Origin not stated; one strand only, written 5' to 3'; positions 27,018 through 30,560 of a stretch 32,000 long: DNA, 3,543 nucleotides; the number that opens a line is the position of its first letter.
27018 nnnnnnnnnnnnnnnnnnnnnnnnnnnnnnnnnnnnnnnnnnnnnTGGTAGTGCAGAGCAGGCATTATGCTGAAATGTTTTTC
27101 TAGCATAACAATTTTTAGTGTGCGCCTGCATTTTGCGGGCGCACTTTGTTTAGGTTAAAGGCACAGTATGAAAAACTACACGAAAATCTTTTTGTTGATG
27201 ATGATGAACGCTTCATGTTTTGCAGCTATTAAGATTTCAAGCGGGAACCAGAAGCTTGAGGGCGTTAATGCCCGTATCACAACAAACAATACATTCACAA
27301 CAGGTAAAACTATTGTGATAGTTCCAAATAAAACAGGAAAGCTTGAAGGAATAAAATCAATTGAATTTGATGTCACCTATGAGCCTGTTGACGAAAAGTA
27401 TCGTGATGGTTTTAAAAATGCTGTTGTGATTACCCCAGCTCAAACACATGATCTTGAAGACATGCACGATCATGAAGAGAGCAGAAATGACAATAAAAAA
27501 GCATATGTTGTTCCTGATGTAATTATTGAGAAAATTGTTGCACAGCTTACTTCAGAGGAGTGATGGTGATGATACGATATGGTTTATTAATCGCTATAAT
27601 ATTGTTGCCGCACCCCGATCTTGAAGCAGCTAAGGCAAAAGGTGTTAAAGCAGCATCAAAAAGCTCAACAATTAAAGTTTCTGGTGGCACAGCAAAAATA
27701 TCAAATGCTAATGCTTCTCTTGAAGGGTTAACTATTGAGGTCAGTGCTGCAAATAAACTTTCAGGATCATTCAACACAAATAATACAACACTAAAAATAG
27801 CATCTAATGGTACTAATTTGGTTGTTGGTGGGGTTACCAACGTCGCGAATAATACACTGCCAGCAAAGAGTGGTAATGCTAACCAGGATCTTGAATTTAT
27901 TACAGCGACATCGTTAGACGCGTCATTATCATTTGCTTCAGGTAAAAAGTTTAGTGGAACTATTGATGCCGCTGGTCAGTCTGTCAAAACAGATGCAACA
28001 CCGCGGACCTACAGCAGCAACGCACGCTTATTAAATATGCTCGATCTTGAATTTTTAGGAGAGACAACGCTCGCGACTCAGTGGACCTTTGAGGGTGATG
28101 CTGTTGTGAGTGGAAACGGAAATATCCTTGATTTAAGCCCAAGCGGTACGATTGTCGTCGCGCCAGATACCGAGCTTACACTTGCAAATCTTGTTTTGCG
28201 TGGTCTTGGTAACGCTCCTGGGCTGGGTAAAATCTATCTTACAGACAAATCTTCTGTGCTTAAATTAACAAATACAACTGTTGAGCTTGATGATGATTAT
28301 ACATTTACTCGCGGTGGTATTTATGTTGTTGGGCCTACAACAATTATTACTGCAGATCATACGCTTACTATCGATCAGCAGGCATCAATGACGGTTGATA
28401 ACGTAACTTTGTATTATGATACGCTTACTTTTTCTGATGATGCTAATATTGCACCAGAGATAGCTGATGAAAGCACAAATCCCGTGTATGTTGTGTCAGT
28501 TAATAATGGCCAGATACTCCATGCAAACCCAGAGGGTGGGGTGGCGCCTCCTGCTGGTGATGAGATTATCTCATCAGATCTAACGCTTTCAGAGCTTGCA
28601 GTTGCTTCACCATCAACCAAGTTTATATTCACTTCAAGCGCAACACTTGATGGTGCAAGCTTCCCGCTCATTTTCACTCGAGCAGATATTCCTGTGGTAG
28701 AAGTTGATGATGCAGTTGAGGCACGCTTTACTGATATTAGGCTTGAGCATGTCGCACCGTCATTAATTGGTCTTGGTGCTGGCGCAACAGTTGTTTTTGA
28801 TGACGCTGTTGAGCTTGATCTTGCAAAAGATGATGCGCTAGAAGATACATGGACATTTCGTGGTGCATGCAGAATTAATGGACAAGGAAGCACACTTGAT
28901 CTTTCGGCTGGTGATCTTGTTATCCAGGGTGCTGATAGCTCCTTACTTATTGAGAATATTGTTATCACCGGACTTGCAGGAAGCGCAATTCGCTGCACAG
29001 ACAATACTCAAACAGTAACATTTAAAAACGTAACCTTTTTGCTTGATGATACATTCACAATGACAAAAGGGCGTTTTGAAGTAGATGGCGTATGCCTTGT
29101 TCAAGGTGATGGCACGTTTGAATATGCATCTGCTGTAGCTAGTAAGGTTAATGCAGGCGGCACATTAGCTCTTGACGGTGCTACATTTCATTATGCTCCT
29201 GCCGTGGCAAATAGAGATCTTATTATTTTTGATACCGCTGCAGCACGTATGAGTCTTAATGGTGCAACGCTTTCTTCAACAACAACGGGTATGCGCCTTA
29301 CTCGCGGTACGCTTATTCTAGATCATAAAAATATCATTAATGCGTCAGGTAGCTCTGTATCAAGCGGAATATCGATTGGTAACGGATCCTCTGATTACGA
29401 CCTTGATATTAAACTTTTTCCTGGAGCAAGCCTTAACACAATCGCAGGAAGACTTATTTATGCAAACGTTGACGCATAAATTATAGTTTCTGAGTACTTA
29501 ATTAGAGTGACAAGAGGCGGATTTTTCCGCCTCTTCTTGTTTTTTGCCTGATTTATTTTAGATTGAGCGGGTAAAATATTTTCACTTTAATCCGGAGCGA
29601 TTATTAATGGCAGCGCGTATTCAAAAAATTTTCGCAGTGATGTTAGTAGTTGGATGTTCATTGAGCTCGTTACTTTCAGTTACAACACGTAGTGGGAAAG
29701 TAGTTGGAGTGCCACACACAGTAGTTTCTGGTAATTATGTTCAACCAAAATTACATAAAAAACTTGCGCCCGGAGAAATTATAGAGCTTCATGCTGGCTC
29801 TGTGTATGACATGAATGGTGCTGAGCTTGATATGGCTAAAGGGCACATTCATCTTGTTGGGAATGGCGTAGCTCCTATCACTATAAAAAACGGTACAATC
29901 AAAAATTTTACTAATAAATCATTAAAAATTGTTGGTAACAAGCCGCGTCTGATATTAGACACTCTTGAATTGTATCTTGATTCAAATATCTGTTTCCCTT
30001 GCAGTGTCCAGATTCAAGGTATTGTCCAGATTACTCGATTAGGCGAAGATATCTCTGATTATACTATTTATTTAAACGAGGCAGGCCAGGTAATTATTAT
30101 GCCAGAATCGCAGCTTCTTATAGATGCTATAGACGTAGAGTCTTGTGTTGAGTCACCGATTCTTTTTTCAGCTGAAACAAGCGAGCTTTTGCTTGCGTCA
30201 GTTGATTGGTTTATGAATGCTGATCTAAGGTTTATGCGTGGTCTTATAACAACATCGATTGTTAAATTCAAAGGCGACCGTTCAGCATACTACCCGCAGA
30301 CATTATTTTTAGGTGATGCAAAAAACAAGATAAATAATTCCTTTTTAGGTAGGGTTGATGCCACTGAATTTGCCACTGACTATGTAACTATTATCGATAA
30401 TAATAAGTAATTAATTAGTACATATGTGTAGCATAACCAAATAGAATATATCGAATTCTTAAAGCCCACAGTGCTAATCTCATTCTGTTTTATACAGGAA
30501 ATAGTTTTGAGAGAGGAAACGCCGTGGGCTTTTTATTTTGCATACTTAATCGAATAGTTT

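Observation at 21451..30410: Five-gene cluster of signal-peptide proteins with no recognisable family: candidate undescribed surface or secretion cluster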

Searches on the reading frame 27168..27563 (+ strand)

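Call 3: search_protein_families(library=pfam, proteins=[window:27168-27563:+], max_evalue=1)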
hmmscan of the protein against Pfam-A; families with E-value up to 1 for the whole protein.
window:27168-27563:+ (131 aa): 1 family
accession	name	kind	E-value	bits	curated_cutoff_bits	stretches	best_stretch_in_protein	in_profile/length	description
PF06639.16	BAP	-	0.0054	17.6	25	1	11-57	1-46/76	Basal layer antifungal peptide (BAP)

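Call 4: search_protein_families(library=ncbifam, proteins=[window:27168-27563:+], max_evalue=1)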
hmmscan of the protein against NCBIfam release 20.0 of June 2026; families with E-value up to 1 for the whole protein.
window:27168-27563:+ (131 aa): 0 families

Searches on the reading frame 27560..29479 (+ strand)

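Call 3: search_protein_families(library=pfam, proteins=[window:27560-29479:+], max_evalue=1)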
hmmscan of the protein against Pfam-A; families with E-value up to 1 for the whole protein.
window:27560-29479:+ (639 aa): 1 family
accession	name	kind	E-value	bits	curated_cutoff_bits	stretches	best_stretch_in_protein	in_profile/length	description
PF16318.11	DUF4957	-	0.026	14.8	30.8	1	258-319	25-84/142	Domain of unknown function (DUF4957)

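Call 4: search_protein_families(library=ncbifam, proteins=[window:27560-29479:+], max_evalue=1)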
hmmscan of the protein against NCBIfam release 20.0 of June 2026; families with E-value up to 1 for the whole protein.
window:27560-29479:+ (639 aa): 0 families

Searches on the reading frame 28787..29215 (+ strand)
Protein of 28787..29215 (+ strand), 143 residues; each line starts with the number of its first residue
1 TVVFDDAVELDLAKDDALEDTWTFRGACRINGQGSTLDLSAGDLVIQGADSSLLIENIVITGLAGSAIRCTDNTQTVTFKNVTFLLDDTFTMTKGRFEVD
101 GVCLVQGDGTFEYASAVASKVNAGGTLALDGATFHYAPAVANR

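Call 57: search_solved_structures(query=A5, max_evalue=10, show_alignments=2)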
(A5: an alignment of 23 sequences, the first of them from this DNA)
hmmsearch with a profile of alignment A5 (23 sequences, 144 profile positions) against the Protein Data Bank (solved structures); distinct sequences matched with E-value up to 10: 16.
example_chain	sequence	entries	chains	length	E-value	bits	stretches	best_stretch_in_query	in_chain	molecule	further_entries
7zax_A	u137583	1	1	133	0.0036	20.4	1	65-108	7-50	Lipopolysaccharide export system protein LptA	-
4wa0_A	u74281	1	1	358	0.05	16.7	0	57-139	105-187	possible adhesin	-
6gd5_A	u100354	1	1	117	0.12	15.5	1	64-107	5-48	Lipopolysaccharide export system protein LptA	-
7qs6_A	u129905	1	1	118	0.13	15.4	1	64-107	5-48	Lipopolysaccharide export system protein LptA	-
8gaj_A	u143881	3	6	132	0.14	15.3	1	64-107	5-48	Lipopolysaccharide export system protein LptA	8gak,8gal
2r19_A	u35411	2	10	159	0.18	14.9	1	64-107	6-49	Protein yhbN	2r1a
7c5x_A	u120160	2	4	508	0.22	14.6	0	75-119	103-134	iota-carbonic anhydrase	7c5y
5jdd_A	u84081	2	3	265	0.22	14.6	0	58-106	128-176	Titin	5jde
1pxz_A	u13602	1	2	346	0.24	14.5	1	13-65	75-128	Major pollen allergen Jun a 1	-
9sf6_B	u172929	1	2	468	0.36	13.9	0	15-108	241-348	Sulfatase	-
7zed_A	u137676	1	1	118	0.39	13.8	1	64-107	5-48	Lipopolysaccharide export system protein LptA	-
8bss_A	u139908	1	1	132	0.42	13.7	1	64-107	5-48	Lipopolysaccharide export system protein LptA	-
1rzo_B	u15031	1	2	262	0.71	13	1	12-42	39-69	Agglutinin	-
5y42_C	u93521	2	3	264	0.9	12.6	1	16-59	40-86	Seed lectin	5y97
3vto_A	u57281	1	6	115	1.1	12.4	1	57-108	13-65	Protein gp45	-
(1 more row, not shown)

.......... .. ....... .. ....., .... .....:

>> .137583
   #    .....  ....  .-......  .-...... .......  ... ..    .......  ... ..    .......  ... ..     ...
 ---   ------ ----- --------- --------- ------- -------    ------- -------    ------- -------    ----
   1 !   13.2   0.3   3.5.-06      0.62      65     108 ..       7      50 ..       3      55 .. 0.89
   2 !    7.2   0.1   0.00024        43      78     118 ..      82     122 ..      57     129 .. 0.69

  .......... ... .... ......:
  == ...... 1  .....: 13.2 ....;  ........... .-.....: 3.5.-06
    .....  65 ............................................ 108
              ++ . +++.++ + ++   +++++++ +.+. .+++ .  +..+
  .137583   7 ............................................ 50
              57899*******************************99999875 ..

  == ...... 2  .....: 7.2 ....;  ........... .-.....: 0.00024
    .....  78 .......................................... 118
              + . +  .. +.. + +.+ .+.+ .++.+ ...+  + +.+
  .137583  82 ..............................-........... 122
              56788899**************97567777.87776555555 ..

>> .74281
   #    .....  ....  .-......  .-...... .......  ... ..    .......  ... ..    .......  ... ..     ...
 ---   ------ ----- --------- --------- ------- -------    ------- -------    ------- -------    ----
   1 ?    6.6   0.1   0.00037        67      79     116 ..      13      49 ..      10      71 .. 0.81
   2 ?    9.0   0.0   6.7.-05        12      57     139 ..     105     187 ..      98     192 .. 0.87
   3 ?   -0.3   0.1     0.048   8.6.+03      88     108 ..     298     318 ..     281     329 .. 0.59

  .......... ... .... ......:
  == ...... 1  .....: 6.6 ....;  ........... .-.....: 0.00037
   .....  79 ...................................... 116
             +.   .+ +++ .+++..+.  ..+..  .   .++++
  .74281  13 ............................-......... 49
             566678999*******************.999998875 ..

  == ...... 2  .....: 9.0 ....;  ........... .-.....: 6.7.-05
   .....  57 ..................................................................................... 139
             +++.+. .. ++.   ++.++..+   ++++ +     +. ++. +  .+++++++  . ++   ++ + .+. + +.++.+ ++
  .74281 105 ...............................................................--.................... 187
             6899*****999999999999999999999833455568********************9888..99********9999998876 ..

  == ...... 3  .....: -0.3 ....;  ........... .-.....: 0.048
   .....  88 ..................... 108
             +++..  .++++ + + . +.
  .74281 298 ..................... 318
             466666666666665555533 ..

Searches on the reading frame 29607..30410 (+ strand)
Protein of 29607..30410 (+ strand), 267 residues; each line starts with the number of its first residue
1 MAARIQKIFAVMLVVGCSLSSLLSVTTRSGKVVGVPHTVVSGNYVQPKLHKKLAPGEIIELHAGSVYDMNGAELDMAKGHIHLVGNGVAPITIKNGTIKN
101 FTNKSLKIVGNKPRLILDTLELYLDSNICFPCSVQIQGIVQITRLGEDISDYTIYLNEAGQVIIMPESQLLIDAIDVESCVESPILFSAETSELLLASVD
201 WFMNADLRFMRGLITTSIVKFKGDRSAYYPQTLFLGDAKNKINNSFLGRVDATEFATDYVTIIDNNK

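Call 3: search_protein_families(library=pfam, proteins=[window:29607-30410:+], max_evalue=1)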
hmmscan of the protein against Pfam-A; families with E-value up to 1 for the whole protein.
window:29607-30410:+ (267 aa): 0 families

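Call 4: search_protein_families(library=ncbifam, proteins=[window:29607-30410:+], max_evalue=1)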
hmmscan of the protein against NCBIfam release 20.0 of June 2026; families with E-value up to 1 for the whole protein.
window:29607-30410:+ (267 aa): 1 family
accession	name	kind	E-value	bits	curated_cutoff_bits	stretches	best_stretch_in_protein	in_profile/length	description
NF002676.0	PRK02399.1-4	equivalog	0.028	13.3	556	1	12-71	100-160/415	hypothetical protein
